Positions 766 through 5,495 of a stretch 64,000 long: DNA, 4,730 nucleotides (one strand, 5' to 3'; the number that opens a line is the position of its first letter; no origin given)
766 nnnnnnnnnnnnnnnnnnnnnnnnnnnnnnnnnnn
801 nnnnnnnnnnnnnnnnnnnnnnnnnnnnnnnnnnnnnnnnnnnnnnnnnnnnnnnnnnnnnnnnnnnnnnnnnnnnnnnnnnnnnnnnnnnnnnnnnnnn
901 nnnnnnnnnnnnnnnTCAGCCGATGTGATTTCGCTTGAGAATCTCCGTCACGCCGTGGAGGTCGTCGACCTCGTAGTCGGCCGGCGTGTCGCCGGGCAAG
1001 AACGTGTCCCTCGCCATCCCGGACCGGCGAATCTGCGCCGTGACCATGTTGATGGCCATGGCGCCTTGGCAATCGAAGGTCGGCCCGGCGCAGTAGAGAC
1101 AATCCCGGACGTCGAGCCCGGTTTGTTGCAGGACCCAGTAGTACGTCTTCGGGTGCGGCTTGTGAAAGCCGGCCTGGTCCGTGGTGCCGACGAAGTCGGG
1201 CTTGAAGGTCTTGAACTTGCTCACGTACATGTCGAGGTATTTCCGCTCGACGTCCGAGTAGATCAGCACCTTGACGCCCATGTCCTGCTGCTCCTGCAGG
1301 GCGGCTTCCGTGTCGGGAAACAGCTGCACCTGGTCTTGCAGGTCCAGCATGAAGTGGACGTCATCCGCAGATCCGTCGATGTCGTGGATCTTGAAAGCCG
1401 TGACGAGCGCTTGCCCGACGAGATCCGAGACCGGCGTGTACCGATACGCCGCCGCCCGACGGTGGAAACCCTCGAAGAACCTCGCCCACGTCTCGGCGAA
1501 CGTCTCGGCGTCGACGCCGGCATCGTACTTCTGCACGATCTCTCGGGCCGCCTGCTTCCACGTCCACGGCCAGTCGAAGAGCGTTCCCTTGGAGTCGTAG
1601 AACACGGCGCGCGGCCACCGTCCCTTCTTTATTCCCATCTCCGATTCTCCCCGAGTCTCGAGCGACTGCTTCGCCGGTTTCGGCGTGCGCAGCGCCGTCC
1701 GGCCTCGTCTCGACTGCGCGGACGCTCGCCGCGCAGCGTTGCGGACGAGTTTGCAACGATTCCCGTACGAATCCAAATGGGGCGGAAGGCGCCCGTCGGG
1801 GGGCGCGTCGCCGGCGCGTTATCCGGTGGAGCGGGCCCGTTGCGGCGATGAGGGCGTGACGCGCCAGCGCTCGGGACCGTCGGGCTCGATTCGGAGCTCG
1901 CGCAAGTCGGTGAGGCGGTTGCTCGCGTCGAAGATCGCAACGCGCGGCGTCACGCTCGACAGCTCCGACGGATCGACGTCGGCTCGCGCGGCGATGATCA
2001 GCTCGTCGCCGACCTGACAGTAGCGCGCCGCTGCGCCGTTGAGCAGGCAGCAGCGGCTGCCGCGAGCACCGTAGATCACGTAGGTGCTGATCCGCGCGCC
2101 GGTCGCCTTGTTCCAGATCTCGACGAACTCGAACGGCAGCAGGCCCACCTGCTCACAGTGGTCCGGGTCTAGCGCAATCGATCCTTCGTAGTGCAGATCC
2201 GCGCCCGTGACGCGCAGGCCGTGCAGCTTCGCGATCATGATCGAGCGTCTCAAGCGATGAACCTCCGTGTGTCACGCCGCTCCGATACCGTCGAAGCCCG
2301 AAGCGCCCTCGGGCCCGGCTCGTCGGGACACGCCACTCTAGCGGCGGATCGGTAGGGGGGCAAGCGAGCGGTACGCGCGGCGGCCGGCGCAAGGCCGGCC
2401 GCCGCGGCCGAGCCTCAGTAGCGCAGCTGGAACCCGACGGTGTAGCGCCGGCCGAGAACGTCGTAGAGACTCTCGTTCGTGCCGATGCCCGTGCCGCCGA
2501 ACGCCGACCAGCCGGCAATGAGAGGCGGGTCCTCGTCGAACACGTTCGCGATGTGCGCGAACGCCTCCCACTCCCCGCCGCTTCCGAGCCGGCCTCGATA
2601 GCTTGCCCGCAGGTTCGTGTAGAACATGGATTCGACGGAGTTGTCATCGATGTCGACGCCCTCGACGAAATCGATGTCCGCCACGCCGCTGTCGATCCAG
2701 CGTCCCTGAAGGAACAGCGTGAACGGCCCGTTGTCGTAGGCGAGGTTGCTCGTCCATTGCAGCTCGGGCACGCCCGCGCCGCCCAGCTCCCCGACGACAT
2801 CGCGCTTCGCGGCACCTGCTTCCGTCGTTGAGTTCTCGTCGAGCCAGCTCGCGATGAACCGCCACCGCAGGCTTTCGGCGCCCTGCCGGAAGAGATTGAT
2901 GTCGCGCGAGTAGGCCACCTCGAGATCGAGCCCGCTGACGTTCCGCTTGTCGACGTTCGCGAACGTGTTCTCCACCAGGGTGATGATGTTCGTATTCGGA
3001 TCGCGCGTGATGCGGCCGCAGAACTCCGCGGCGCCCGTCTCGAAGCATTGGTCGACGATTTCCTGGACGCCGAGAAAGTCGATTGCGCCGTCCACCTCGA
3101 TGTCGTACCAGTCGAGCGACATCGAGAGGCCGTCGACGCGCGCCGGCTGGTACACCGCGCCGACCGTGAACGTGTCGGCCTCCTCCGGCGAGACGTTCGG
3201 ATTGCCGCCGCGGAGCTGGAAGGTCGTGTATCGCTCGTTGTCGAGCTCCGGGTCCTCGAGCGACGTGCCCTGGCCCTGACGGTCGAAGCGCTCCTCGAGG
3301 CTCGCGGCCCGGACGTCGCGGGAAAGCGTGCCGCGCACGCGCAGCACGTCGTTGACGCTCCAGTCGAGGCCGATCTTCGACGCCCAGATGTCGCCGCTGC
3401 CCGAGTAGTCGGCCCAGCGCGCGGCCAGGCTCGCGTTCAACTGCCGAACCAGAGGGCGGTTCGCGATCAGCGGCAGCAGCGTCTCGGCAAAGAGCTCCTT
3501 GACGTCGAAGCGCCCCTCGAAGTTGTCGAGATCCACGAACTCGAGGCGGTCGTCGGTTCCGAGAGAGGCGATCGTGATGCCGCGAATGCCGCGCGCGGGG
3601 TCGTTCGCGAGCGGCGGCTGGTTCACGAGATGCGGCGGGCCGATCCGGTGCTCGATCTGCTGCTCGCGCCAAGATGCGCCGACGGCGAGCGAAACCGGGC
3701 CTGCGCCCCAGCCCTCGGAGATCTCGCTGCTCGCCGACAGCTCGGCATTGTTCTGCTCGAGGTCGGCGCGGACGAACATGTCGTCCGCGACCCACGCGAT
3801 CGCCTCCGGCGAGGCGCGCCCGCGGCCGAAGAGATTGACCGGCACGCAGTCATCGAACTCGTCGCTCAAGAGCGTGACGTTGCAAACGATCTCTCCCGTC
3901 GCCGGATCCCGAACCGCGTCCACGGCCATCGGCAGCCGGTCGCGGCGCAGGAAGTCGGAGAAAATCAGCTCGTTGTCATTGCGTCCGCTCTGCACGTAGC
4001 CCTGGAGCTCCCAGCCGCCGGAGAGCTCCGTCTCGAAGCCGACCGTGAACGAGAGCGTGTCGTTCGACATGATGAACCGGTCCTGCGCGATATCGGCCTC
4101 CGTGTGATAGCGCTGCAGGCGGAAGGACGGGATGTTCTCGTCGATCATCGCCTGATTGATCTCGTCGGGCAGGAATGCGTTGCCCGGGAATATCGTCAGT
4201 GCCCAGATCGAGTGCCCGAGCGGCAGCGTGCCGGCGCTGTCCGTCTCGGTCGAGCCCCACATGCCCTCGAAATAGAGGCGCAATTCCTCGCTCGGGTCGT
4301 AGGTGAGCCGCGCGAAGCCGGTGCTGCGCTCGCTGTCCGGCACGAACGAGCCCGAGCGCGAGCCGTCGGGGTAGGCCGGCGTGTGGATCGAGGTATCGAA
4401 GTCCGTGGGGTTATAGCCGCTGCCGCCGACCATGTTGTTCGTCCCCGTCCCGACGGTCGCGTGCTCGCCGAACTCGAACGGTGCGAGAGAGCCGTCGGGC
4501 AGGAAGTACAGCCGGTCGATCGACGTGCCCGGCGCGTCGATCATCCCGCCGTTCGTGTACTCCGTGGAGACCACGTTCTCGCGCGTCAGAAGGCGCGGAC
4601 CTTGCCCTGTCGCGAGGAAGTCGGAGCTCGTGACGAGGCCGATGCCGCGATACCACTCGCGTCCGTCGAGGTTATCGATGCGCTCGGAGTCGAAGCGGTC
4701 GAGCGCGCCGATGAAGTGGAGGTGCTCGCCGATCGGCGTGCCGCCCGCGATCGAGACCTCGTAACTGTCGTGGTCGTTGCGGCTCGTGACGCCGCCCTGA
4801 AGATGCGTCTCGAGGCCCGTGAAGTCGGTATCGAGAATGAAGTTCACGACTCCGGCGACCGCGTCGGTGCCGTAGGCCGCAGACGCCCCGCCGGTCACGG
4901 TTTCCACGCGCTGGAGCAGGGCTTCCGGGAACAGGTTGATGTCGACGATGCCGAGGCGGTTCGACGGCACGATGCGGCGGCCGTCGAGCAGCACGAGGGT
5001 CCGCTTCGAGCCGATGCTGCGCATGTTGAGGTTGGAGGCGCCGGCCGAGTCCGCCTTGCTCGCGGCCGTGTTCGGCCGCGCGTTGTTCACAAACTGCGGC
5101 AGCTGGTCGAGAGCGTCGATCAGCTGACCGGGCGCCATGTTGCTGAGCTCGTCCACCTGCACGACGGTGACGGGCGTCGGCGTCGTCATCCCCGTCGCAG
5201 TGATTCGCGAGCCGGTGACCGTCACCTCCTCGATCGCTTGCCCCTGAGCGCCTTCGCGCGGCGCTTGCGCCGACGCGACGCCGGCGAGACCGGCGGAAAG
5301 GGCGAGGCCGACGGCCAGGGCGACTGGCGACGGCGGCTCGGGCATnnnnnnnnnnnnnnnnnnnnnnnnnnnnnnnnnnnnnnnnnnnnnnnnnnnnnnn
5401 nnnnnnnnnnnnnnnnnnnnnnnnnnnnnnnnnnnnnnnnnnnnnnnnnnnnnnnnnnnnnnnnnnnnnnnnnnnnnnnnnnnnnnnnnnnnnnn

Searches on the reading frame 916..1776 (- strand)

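Call 67: search_protein_families(library=pfam, proteins=[window:916-1776:-], max_evalue=0.001)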
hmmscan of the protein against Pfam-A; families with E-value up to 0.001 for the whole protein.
window:916-1776:- (286 aa): 2 families
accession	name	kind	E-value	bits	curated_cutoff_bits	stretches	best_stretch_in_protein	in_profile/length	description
PF13419.12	HAD_2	-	4.7e-11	43.6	23.8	1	64-247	7-176/178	Haloacid dehalogenase-like hydrolase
PF00702.32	Hydrolase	-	5.6e-08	33.8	26.4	1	56-227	2-175/191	haloacid dehalogenase-like hydrolase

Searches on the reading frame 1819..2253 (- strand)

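Call 67: search_protein_families(library=pfam, proteins=[window:1819-2253:-], max_evalue=0.001)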
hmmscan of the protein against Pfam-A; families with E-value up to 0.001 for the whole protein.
window:1819-2253:- (144 aa): 1 family
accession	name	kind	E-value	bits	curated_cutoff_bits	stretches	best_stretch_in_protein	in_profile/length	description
PF02261.22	Asp_decarbox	-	6.1e-39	132.9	25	1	1-114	1-114/115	Aspartate decarboxylase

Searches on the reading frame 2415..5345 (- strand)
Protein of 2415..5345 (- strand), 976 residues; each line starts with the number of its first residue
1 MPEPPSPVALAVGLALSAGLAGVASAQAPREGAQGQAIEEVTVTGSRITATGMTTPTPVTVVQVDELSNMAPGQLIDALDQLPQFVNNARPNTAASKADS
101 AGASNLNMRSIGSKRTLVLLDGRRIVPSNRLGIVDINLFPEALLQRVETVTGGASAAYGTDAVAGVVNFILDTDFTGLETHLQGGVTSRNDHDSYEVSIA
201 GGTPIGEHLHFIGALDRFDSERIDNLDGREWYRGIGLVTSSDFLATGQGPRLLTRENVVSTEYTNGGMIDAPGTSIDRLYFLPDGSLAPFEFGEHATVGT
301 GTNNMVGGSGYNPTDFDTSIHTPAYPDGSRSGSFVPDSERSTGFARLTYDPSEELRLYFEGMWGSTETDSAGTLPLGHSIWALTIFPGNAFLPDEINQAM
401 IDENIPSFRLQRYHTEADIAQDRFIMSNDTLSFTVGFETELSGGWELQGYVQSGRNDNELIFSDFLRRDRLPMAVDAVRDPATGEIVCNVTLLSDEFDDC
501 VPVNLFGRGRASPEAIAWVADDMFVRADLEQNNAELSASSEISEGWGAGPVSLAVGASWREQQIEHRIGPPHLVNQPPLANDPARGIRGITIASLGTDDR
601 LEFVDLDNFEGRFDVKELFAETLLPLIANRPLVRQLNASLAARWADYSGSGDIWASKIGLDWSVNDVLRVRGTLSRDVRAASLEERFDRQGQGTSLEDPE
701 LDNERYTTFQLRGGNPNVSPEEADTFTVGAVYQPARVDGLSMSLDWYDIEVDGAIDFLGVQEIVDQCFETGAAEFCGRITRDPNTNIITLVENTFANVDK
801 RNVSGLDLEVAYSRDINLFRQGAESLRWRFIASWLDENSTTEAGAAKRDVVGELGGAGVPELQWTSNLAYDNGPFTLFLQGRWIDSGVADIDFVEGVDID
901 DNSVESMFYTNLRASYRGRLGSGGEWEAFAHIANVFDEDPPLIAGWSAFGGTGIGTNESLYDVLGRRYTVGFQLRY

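Call 67: search_protein_families(library=pfam, proteins=[window:2415-5345:-], max_evalue=0.001)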
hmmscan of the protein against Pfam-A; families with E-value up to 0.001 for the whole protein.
window:2415-5345:- (976 aa): 2 families
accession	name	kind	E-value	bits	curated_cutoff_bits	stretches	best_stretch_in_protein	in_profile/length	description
PF00593.30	TonB_dep_Rec_b-barrel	-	7e-28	99.1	27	1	420-917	50-422/436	TonB dependent receptor-like, beta-barrel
PF07715.20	Plug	-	5.7e-17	62.6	23.9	1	53-166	3-107/107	TonB-dependent Receptor Plug Domain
